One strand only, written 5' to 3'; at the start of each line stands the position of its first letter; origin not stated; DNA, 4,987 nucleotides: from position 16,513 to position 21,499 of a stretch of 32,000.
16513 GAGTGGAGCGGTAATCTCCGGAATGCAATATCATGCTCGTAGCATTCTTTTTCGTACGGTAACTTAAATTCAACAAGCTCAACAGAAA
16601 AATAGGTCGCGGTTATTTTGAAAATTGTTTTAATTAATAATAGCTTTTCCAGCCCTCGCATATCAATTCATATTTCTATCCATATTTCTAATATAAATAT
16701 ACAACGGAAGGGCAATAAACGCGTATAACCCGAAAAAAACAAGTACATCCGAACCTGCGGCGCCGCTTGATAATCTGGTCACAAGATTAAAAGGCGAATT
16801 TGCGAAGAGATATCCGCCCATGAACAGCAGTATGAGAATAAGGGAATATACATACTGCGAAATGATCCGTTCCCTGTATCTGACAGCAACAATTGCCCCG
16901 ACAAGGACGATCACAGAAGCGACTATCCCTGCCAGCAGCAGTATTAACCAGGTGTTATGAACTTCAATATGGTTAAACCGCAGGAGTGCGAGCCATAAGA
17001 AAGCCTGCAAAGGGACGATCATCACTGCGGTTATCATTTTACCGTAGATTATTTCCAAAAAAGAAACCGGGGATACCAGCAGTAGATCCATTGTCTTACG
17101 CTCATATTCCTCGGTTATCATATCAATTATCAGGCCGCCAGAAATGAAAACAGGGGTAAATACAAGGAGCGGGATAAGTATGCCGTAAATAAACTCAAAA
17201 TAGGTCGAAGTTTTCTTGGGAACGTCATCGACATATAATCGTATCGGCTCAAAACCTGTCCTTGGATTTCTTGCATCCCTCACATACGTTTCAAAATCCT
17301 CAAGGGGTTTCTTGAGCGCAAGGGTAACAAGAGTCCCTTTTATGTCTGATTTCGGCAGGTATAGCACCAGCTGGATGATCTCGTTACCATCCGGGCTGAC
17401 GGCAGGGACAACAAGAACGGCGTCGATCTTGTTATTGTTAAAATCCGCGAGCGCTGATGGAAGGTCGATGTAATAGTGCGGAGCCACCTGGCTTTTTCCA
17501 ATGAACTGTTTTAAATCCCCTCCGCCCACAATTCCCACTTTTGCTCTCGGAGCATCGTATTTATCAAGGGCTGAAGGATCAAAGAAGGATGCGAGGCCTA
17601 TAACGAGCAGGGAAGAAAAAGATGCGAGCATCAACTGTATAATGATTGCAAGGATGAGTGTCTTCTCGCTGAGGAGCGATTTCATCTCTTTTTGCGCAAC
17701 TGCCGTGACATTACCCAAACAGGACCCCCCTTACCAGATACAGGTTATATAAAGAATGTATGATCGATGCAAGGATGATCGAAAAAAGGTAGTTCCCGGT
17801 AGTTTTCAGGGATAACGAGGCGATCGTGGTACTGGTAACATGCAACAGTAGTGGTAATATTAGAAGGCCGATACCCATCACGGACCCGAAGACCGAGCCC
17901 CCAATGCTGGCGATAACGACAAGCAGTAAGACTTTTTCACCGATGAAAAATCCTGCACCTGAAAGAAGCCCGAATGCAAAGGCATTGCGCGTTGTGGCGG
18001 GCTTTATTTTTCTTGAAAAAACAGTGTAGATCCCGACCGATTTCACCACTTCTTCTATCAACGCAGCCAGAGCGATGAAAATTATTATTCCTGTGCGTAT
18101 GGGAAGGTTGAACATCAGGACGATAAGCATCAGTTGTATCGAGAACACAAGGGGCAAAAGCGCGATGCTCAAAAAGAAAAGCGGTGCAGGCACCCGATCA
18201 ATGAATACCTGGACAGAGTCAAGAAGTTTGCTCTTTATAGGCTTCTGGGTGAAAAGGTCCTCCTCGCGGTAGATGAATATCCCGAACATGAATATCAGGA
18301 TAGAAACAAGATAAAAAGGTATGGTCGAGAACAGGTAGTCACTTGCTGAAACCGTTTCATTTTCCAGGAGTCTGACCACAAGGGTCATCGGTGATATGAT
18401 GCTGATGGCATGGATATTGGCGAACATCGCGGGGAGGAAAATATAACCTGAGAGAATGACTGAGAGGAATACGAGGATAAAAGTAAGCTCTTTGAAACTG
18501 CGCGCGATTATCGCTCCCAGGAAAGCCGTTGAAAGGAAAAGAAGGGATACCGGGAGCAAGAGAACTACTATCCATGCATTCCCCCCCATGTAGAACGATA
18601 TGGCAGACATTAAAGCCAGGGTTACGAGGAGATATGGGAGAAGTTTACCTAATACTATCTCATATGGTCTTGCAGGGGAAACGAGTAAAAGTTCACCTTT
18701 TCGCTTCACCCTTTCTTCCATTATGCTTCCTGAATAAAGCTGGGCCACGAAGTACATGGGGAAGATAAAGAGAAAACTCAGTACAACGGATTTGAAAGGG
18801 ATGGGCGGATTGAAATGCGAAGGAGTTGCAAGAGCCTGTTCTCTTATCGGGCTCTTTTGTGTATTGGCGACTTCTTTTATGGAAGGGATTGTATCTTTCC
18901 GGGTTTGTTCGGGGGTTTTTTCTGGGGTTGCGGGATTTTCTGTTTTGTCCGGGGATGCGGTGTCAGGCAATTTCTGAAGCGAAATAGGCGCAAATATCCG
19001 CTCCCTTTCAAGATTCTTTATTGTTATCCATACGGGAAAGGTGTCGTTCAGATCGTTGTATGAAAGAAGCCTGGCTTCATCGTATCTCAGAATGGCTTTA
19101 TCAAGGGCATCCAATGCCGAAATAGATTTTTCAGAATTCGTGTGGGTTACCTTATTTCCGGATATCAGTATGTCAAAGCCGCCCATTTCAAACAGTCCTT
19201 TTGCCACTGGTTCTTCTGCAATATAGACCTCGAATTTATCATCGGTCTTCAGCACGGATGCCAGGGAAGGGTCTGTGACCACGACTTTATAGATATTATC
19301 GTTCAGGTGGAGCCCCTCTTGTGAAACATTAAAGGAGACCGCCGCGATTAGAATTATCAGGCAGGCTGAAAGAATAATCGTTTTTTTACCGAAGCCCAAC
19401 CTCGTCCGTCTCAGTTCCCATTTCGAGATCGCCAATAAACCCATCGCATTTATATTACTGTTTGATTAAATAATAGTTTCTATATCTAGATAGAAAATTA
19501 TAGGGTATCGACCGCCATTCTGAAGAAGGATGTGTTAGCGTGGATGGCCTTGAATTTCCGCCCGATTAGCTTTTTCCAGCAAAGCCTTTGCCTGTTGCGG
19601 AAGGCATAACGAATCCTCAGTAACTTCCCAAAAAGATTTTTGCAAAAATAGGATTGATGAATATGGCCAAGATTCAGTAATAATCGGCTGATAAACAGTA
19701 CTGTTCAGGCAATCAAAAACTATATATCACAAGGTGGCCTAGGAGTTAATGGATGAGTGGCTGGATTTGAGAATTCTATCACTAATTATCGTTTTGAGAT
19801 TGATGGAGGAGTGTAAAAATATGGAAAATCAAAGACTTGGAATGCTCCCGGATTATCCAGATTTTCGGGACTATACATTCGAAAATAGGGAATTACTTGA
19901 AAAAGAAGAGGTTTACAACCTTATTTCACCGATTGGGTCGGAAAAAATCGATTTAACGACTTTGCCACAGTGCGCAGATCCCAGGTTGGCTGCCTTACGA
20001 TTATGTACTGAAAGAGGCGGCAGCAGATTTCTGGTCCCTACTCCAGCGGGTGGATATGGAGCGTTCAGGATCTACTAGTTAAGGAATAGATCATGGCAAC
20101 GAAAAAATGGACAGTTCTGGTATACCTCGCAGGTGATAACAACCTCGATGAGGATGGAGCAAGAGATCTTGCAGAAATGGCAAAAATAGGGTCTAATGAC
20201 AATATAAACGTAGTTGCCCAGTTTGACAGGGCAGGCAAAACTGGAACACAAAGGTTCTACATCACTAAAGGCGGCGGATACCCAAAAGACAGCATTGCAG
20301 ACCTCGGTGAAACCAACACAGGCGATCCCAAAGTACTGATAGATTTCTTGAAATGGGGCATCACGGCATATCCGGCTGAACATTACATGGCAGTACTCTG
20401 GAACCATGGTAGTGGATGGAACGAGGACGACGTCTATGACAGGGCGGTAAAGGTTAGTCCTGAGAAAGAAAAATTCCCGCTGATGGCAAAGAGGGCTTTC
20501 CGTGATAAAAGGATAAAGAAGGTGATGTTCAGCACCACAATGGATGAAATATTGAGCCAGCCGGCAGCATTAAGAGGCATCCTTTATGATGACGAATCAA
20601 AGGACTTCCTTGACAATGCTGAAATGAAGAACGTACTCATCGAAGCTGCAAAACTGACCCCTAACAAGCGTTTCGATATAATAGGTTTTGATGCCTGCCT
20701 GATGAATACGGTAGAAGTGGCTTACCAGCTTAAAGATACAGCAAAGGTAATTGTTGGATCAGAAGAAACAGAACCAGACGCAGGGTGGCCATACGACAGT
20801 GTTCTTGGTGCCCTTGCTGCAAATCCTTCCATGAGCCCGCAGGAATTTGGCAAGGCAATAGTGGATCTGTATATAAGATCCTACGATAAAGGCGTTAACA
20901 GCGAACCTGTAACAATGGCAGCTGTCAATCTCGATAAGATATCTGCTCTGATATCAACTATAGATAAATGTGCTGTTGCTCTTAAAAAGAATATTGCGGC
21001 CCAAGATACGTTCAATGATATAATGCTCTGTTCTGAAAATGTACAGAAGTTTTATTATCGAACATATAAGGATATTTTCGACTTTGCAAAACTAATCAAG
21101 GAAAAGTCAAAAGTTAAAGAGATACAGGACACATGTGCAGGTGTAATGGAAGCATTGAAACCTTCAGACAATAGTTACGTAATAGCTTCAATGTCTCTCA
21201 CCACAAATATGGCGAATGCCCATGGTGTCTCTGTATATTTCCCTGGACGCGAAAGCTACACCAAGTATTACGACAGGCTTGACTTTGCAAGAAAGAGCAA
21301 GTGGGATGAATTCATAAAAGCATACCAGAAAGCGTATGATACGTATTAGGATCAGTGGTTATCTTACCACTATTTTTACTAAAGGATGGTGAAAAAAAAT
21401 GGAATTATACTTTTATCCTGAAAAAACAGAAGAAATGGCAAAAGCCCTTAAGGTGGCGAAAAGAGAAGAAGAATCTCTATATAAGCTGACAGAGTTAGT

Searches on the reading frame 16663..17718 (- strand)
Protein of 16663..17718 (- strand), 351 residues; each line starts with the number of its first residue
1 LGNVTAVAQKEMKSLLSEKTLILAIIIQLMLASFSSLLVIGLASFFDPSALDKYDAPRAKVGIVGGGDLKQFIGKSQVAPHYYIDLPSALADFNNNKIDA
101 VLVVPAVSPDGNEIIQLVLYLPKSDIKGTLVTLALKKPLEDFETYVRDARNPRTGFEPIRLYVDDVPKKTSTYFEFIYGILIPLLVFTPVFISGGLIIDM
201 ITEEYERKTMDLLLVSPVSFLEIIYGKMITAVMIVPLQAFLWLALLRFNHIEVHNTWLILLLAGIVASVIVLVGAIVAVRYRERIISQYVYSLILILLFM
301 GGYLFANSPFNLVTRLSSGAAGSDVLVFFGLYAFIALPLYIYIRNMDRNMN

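Call 28: search_protein_families(library=pfam, proteins=[window:16663-17718:-], max_evalue=0.001)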
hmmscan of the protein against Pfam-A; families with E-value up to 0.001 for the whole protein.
window:16663-17718:- (351 aa): 2 families
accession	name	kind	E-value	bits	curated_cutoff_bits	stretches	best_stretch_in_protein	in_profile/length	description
PF12698.13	ABC2_membrane_3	-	9.5e-16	58.2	31.6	1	37-311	12-293/347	ABC-2 family transporter protein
PF12679.13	ABC2_membrane_2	-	1.6e-09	37.8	27.2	1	6-338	2-205/283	ABC-2 family transporter protein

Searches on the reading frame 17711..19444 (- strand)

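Call 28: search_protein_families(library=pfam, proteins=[window:17711-19444:-], max_evalue=0.001)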
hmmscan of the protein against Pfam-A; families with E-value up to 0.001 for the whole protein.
window:17711-19444:- (577 aa): 1 family
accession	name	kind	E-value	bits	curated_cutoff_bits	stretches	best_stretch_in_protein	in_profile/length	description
PF12698.13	ABC2_membrane_3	-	1.4e-15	57.7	31.6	1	23-384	4-341/347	ABC-2 family transporter protein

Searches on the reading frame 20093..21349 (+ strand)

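Call 28: search_protein_families(library=pfam, proteins=[window:20093-21349:+], max_evalue=0.001)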
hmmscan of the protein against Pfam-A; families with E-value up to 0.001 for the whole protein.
window:20093-21349:+ (418 aa): 1 family
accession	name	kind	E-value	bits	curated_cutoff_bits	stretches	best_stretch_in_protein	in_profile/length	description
PF03415.19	Peptidase_C11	-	6.6e-58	197.4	25.8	2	159-409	107-357/359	Clostripain family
